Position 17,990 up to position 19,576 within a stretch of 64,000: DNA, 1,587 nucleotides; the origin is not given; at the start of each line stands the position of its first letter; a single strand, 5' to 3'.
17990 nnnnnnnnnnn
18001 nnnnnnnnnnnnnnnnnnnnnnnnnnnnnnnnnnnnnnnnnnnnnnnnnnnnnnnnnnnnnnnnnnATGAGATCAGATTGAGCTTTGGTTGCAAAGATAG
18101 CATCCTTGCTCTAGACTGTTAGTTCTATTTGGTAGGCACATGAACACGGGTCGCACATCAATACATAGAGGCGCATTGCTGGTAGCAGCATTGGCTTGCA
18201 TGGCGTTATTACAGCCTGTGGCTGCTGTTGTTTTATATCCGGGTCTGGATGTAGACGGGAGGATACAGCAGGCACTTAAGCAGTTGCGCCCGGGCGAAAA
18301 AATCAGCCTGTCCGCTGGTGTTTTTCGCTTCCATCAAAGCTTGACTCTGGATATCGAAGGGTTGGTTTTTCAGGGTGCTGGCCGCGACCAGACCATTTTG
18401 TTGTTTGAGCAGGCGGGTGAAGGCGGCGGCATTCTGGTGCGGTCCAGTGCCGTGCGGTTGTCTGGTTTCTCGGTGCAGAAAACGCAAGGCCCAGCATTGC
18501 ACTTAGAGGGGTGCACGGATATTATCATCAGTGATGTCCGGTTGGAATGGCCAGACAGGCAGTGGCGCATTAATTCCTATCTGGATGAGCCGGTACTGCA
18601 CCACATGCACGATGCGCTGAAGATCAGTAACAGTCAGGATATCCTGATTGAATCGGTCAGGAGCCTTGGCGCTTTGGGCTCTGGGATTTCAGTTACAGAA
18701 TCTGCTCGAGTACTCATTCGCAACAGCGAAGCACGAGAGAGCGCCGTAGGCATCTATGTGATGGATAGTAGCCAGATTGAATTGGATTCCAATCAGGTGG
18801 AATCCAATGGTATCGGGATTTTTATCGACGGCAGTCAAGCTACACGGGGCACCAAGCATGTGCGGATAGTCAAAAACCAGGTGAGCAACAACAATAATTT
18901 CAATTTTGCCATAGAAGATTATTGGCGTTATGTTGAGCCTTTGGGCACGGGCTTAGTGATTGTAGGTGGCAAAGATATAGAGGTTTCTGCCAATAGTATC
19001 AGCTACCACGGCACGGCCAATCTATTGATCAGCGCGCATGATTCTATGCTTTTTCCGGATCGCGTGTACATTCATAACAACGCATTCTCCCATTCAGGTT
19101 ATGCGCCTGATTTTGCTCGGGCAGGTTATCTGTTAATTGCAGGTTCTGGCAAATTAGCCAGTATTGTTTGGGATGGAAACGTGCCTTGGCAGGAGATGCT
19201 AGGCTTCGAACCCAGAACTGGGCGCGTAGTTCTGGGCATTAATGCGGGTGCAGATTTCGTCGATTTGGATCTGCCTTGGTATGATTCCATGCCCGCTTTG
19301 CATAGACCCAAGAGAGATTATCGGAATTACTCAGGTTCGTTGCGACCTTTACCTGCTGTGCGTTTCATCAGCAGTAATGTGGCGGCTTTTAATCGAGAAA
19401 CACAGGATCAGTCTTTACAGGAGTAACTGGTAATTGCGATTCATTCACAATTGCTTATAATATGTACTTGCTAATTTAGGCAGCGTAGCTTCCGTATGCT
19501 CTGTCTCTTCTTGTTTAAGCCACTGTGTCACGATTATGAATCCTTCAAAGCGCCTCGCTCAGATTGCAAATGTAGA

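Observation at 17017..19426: Two-gene insertion (membrane coiled-coil protein + secreted beta-helix protein) where miaA-hfq normally follows mutL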

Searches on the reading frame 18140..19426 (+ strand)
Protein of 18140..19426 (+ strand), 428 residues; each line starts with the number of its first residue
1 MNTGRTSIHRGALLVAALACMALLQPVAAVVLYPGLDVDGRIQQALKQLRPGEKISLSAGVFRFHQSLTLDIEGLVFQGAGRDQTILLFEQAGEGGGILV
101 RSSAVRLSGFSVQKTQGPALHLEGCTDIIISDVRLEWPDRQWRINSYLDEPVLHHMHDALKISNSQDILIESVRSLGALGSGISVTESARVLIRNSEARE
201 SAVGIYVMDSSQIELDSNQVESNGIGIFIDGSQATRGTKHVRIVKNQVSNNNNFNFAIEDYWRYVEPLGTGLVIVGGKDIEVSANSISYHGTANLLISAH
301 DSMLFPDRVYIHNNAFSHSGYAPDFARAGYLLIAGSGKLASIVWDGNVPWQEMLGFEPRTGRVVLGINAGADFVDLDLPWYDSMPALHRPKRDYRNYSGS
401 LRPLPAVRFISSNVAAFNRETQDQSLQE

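Call 6: search_protein_families(library=pfam, proteins=[window:18140-19426:+], max_evalue=0.01)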
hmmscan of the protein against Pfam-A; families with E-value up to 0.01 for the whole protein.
window:18140-19426:+ (428 aa): 3 families
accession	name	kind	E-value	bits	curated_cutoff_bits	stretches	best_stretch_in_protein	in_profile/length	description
PF13229.12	Beta_helix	-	7.5e-17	61.8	25.9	1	154-316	19-158/158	Right handed beta helix region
PF05048.19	NosD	-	9.6e-14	51.8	23.6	2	152-253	55-175/212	Periplasmic copper-binding protein (NosD)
PF00295.23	Glyco_hydro_28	-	0.0082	15.7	22.9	0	104-171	101-155/324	Glycosyl hydrolases family 28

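Call 7: search_protein_families(library=ncbifam, proteins=[window:18140-19426:+], max_evalue=0.01)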
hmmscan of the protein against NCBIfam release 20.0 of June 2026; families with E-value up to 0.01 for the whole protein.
window:18140-19426:+ (428 aa): 3 families
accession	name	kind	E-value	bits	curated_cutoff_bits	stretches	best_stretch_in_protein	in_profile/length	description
TIGR03805.1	beta_helix_1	subfamily_domain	3.4e-51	174.2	141.5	1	42-346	1-313/314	parallel beta-helix domain-containing protein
TIGR04247.1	NosD_copper_fam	subfamily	7.1e-10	38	300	1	171-251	207-285/377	nitrous oxide reductase family maturation protein NosD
TIGR03804.1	para_beta_helix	repeat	1.5e-07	31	19.45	2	182-224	1-43/44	parallel beta-helix repeat protein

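Call 13: find_homologous_proteins(query=window:18140-19423:+)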
Query window:18140-19423:+ (428 aa): 34 proteins with E <= 0.001 among 8000 candidates.
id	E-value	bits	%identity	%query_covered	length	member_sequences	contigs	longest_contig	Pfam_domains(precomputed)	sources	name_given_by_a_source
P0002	4.6e-270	913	100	95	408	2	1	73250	PF13229.13,PF22842.4,PF05048.20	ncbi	ncbi:MAG: parallel beta-helix domain-containing protein [Gammaproteobacteria bacterium]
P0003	1.5e-43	167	32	93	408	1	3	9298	PF13229.13,PF22842.4,PF05048.20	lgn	-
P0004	1.5e-43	167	32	95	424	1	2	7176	PF13229.13,PF22842.4,PF05048.20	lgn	-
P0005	3.9e-42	162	30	93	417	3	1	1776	PF13229.13,PF22842.4,PF05048.20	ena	-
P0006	4.4e-41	159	30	93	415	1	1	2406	PF13229.13,PF22842.4,PF05048.20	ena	-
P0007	2.2e-38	150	32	75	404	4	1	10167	PF13229.13,PF22842.4,PF05048.20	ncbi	-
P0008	2.3e-36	143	31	78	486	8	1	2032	PF13229.13,PF22842.4,PF05048.20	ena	-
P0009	4.4e-36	142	30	93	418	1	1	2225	PF13229.13,PF22842.4,PF05048.20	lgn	-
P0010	3.7e-35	139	30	79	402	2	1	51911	PF13229.13,PF22842.4,PF05048.20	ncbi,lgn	-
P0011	1.5e-34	137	28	89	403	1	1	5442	PF13229.13,PF05048.20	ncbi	-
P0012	1.7e-34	137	31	75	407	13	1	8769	PF13229.13,PF22842.4,PF05048.20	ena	-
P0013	7.0e-34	135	29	86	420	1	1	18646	PF13229.13,PF22842.4,PF05048.20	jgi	jgi:parallel beta-helix repeat protein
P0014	5.5e-33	132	30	78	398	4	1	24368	PF13229.13,PF05048.20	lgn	-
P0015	1.3e-32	131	31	82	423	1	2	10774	PF13229.13,PF05048.20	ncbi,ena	-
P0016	1.9e-32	130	31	72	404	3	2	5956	PF13229.13,PF22842.4,PF05048.20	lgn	-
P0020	2.1e-29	120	29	84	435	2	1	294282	PF13229.13,PF22842.4,PF05048.20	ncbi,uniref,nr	ncbi:parallel beta-helix domain-containing protein [Microbulbifer hainanensis]|uniref:parallel beta-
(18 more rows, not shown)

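Call 14: find_encoding_contigs(protein=P0002, flank=10000, max_places=3)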
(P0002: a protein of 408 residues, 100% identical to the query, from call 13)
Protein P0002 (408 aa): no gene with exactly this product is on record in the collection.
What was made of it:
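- Tried and rejected: find_encoding_contigs found no record for the window's own beta-helix protein (call 14).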

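Call 15: find_encoding_contigs(protein=P0020, flank=6000, max_places=2)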
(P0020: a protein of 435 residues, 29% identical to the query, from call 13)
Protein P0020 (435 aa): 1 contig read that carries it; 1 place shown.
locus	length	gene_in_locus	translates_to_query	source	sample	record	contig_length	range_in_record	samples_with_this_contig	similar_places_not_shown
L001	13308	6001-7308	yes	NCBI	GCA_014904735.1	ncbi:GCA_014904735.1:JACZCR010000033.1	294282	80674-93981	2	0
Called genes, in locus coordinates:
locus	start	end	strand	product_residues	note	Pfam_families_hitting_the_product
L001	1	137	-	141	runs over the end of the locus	-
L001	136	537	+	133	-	-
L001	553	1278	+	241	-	-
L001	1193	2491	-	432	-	PF13424:TPR_12 (faint)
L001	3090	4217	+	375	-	PF01063:Aminotran_4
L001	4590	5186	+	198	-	PF04893:Yip1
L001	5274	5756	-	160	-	-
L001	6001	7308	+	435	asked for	PF22842:Pel9A-like_beta_helix, PF05048:NosD, PF13229:Beta_helix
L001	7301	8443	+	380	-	-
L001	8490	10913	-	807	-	PF00497:SBP_bac_3, PF10613:Lig_chan-Glu_bd (faint), PF12974:Phosphonate-bd (faint), PF09084:NMT1 (faint), PF00497:SBP_bac_3, PF01464:SLT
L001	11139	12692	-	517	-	PF00497:SBP_bac_3, PF09084:NMT1 (faint), PF10613:Lig_chan-Glu_bd (faint), PF12974:Phosphonate-bd (faint), PF00497:SBP_bac_3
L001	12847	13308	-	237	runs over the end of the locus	-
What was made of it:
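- Precomputed hits include Pel9A-like_beta_helix (calls 13, 15).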

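Call 16: find_encoding_contigs(protein=P0010, flank=6000, max_places=2)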
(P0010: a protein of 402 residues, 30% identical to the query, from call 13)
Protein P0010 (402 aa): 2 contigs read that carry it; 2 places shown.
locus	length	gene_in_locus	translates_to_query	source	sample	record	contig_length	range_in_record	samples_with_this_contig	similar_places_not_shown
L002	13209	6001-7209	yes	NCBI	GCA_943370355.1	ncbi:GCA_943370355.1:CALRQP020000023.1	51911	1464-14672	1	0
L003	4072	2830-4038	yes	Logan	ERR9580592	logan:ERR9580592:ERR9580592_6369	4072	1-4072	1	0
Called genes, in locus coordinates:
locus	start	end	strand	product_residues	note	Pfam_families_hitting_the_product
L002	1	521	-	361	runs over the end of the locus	-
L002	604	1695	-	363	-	PF00724:Oxidored_FMN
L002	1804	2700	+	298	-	PF00892:EamA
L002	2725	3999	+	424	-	PF07690:MFS_1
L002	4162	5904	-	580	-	PF07969:Amidohydro_3, PF01979:Amidohydro_1 (weak)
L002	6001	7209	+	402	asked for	PF22842:Pel9A-like_beta_helix (weak), PF05048:NosD, PF13229:Beta_helix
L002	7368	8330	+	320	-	-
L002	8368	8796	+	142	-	PF01475:FUR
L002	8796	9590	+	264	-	PF01553:Acyltransferase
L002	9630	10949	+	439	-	PF00919:UPF0004, PF04055:Radical_SAM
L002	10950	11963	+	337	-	PF02562:PhoH, PF13245:AAA_19 (weak), PF13604:AAA_30 (weak)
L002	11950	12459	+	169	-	PF02130:YbeY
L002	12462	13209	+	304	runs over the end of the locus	PF00571:CBS (weak), PF03471:CorC_HlyC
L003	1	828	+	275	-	?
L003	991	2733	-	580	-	PF07969:Amidohydro_3, PF01979:Amidohydro_1 (weak)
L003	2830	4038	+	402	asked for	PF22842:Pel9A-like_beta_helix (weak), PF05048:NosD, PF13229:Beta_helix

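Call 17: search_protein_families(library=ncbifam, proteins=[L001:7301-8443:+, L002:7368-8330:+, L001:5274-5756:-], max_evalue=0.01)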
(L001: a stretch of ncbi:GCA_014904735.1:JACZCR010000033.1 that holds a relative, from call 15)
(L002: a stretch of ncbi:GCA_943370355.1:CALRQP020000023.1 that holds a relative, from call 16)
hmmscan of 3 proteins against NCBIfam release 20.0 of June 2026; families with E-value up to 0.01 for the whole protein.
L001:7301-8443:+ (380 aa): 1 family
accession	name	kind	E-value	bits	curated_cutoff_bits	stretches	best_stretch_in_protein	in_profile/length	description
TIGR03806.1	chp_HNE_0200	subfamily_domain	2.4e-121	404.7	313.3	1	37-375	2-314/314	SO2930 family diheme c-type cytochrome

L002:7368-8330:+ (320 aa): 1 family
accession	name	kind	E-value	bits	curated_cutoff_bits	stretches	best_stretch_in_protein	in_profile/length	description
TIGR03806.1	chp_HNE_0200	subfamily_domain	5.3e-104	347.8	313.3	1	24-316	2-313/314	SO2930 family diheme c-type cytochrome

L001:5274-5756:- (160 aa): 0 families

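Call 28: search_solved_structures(query=A1, max_evalue=1)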
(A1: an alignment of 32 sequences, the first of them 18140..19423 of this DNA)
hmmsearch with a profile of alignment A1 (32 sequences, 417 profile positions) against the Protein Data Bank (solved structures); distinct sequences matched with E-value up to 1: 7.
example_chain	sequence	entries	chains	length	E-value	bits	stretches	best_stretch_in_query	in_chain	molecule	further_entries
2pyg_A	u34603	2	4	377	0.0027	19.6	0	39-99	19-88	Poly(beta-D-mannuronate) C5 epimerase 4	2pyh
8tne_A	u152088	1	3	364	0.034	15.9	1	30-120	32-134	Pectinesterase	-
7dmk_A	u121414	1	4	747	0.039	15.7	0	36-126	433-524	BcAlyPL6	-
7jwf_A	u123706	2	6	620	0.045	15.5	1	85-157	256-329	Glycoside hydrolase family 110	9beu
7jw4_A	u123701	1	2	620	0.047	15.5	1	85-157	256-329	Glycoside hydrolase family 110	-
9j4i_A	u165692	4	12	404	0.11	14.2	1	48-82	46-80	DFA-III-forming inulin fructotransferase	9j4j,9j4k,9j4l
9og0_C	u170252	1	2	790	0.67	11.7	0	258-307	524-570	Protein sel-1 homolog 1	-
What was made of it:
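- Closest known: Glycan-active beta-helix enzymes: AlgE4/AlgE6 mannuronan C5-epimerases, PL6 lyases. Same: AlgE4 is also the top profile-sequence hit (E 0.0027; call 28).
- The profile search gives AlgE4 at E 0.0027 (call 28).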

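Call 41: predict_structure(alignment_id=A1)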
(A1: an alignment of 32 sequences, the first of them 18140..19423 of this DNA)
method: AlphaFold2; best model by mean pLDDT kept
length: 428 residues; sequences in the alignment: 32
mean_pLDDT: 85.6   pTM: 0.87
mean pLDDT of the five models: 85.6, 83.8, 82.6, 82.3, 81.6
residues with pLDDT >= 90: 255; 70-90: 95; 50-70: 53; < 50: 25
segments of 3 or more residues with pLDDT < 50: 1-3, 143-152, 258-265
pLDDT, mean of each block of 10 residues (from residue 1): 48 58 69 94 94 96 95 96 96 82 97 93 98 86 43 70 98 94 97 97 94 98 92 84 98 65 56 95 97 92 88 96 65 66 92 83 93 91 87 90 94 82 77
secondary structure, 60 per line:
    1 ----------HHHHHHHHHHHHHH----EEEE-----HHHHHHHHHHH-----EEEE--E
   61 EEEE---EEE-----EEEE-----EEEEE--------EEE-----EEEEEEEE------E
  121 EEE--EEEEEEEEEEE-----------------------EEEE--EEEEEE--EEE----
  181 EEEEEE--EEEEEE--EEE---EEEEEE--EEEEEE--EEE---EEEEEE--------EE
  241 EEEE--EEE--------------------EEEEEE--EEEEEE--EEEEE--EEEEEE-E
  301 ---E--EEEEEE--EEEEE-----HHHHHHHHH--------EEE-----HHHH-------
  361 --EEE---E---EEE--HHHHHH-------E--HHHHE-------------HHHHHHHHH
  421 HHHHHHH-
elements in order: H11-24 E29-32 H38-48 E54-57 E60-64 E68-70 E76-79 E85-89 E98-100 E106-113 E120-123 E126-136 E160-163 E166-171 E174-176 E181-186 E189-194 E197-199 E203-208 E211-216 E219-221 E225-230 E239-244 E247-249 E270-275 E278-283 E286-290 E293-298 E307-312 E315-319 H325-333 E342-344 H350-353 E363-365 E373-375 H378-383 H394-397 H412-427
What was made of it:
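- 18140..18226 (+): Sec-type signal peptide of ORF-B (residues 1-29, ...QPVAA|VV). The NCBI start at M21 would remove it. Helix 11-24 in the model (call 41).
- Checked: The AlphaFold2 model has pLDDT 85.6 and pTM 0.87 and is all beta-helix rungs (call 41).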

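Call 45: fold_search(model_id=the predicted structure, library=pdb)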
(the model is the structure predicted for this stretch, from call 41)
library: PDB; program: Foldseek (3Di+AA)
matches with E <= 10: 403; with E <= 0.001: 151
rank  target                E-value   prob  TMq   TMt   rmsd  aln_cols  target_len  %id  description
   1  2pyg_B                3.5e-08  1.00  0.47  0.53   7.5       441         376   13  Azotobacter vinelandii Mannuronan C-5 epimerase AlgE4 A-module (released 2008-05-27)
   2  2pyg_A                3.8e-08  1.00  0.45  0.50   7.4       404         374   14  Azotobacter vinelandii Mannuronan C-5 epimerase AlgE4 A-module (released 2008-05-27)
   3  2pyh_B                3.3e-07  1.00  0.45  0.50   6.9       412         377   13  Azotobacter vinelandii Mannuronan C-5 epimerase AlgE4 A-module complexed with mannuronan trisaccharide (released 2008-05-27)
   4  1ofm_A                6.0e-07  1.00  0.38  0.35  16.1       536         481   12  CRYSTAL STRUCTURE OF CHONDROITINASE B COMPLEXED TO CHONDROITIN 4-SULFATE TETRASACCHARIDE (released 2004-04-19)
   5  2pyh_A                6.2e-07  1.00  0.43  0.48   6.7       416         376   13  Azotobacter vinelandii Mannuronan C-5 epimerase AlgE4 A-module complexed with mannuronan trisaccharide (released 2008-05-27)
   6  5lw3                  8.2e-07  1.00  0.43  0.47   6.7       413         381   12  Azotobacter vinelandii Mannuronan C-5 epimerase AlgE6 A-module (released 2017-10-25)
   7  5gkq_A                1.3e-06  1.00  0.30  0.20  14.4       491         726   11  Structure of PL6 family alginate lyase AlyGC mutant-R241A (released 2017-02-08)
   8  6f7k_B                1.4e-06  1.00  0.43  0.34   7.6       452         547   12  Crystal structure of Dettilon tailspike protein (gp208) (released 2018-12-19)
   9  6qps_B                2.8e-06  1.00  0.31  0.30  11.6       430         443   11  Structural characterization of a mannuronic acid specific polysaccharide family 6 lyase enzyme from human gut microbio (released 2019-09-25)
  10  9ozl_D                3.1e-06  1.00  0.34  0.39  11.3       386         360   10  Crystal structure of the polysaccharide lyase RbmB from Vibrio cholerae (released 2026-03-11)
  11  6f7d                  3.4e-06  1.00  0.47  0.38   7.2       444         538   12  Crystal structure of Dettilon tailspike protein (gp208) (released 2018-12-19)
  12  6qps_A                3.5e-06  1.00  0.29  0.29  11.7       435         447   10  Structural characterization of a mannuronic acid specific polysaccharide family 6 lyase enzyme from human gut microbio (released 2019-09-25)
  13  8bwk_A                4.5e-06  1.00  0.32  0.22  13.1       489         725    9  Metagenomic derived PL6 alginate lyase (released 2023-12-20)
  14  9ozl_A                4.9e-06  1.00  0.44  0.51   9.9       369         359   13  Crystal structure of the polysaccharide lyase RbmB from Vibrio cholerae (released 2026-03-11)
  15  8wm1_A                5.9e-06  1.00  0.45  0.42   9.4       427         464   14  DHS dehydratase (released 2024-10-02)
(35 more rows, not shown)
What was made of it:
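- Closest known: Glycan-active beta-helix enzymes: AlgE4/AlgE6 mannuronan C5-epimerases, PL6 lyases. Same: They are the best Foldseek matches to the model (E 3.5e-08 to 1e-05; call 45).
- The best structural matches are the AlgE4/AlgE6 mannuronan epimerases, PL6 lyases, chondroitinase B, RbmB and Pel9A (call 45). The matches are generic for the fold (TM 0.3-0.5, rmsd 7-16 Å, 9-14% identity; call 45).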

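Call 47: find_encoding_contigs(protein=P0003, flank=6000, max_places=2)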
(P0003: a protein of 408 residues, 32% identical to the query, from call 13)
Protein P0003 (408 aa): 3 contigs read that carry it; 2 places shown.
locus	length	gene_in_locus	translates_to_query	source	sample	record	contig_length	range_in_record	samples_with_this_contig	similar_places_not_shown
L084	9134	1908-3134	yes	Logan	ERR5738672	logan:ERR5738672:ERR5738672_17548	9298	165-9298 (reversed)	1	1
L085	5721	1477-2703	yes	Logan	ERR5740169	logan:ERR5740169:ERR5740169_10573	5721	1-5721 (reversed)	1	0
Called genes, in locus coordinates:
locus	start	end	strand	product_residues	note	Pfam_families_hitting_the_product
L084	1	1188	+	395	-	?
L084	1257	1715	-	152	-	-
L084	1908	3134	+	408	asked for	PF22842:Pel9A-like_beta_helix (faint), PF13229:Beta_helix, PF05048:NosD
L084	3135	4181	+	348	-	PF00034:Cytochrom_C (faint)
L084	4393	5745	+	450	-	PF02878:PGM_PMM_I, PF02879:PGM_PMM_II, PF02880:PGM_PMM_III, PF00408:PGM_PMM_IV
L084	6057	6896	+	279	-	PF13505:OMP_b-brl, PF01617:Surface_Ag_2 (faint), PF02462:Opacity (weak)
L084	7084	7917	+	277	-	PF13505:OMP_b-brl, PF09411:PagL (faint)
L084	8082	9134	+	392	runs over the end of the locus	-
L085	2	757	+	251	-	?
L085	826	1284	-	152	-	-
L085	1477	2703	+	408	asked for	PF22842:Pel9A-like_beta_helix (faint), PF13229:Beta_helix, PF05048:NosD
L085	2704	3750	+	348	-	PF00034:Cytochrom_C (faint)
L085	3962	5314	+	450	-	PF02878:PGM_PMM_I, PF02879:PGM_PMM_II, PF02880:PGM_PMM_III, PF00408:PGM_PMM_IV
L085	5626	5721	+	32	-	?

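Call 48: find_encoding_contigs(protein=P0004, flank=6000, max_places=2)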
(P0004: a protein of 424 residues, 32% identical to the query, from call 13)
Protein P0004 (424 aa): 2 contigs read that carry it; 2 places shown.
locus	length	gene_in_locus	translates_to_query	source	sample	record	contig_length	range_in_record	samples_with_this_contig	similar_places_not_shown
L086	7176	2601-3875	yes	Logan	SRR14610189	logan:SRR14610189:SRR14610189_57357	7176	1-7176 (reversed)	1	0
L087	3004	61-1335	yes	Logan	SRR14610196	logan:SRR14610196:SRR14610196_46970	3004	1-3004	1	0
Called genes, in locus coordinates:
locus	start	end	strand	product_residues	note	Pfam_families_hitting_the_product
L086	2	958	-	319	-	?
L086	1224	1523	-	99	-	PF06980:DUF1302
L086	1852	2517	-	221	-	PF00440:TetR_N, PF17918:TetR_C_15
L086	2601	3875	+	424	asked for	PF22842:Pel9A-like_beta_helix, PF05048:NosD, PF13229:Beta_helix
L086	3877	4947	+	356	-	-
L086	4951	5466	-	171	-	PF04314:LpqE-like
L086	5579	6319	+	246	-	PF00106:adh_short, PF13561:adh_short_C2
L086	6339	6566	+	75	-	-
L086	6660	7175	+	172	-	?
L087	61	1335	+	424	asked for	PF22842:Pel9A-like_beta_helix, PF05048:NosD, PF13229:Beta_helix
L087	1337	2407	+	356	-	-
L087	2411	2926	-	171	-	PF04314:LpqE-like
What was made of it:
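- In L002 the canonical pair is followed by fur, and in L086 it neighbours a PCuAC-like copper chaperone (calls 16, 48).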

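Call 49: find_encoding_contigs(protein=P0013, flank=6000, max_places=2)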
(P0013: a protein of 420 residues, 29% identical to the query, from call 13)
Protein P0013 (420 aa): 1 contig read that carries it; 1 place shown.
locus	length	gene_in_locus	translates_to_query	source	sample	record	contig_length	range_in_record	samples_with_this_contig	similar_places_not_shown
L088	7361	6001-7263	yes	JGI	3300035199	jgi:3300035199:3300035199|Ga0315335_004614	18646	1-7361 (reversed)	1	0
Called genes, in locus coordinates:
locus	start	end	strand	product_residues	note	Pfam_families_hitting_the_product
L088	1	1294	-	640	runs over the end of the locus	PF05787:PhoX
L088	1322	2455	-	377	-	PF01266:DAO, PF13450:NAD_binding_8 (faint)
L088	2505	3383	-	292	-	PF00351:Biopterin_H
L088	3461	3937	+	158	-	PF13404:HTH_AsnC-type, PF13412:HTH_24, PF22451:NirdL-like_HTH (weak), PF01037:AsnC_trans_reg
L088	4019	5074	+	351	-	-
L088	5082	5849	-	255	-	PF00561:Abhydrolase_1, PF12146:Hydrolase_4, PF12697:Abhydrolase_6, PF20408:Abhydrolase_11 (faint), PF00561:Abhydrolase_1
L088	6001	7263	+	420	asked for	PF22842:Pel9A-like_beta_helix (weak), PF13229:Beta_helix, PF05048:NosD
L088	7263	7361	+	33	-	?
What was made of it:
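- Canonical contexts show no consistent link to iron (calls 15, 47-49).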
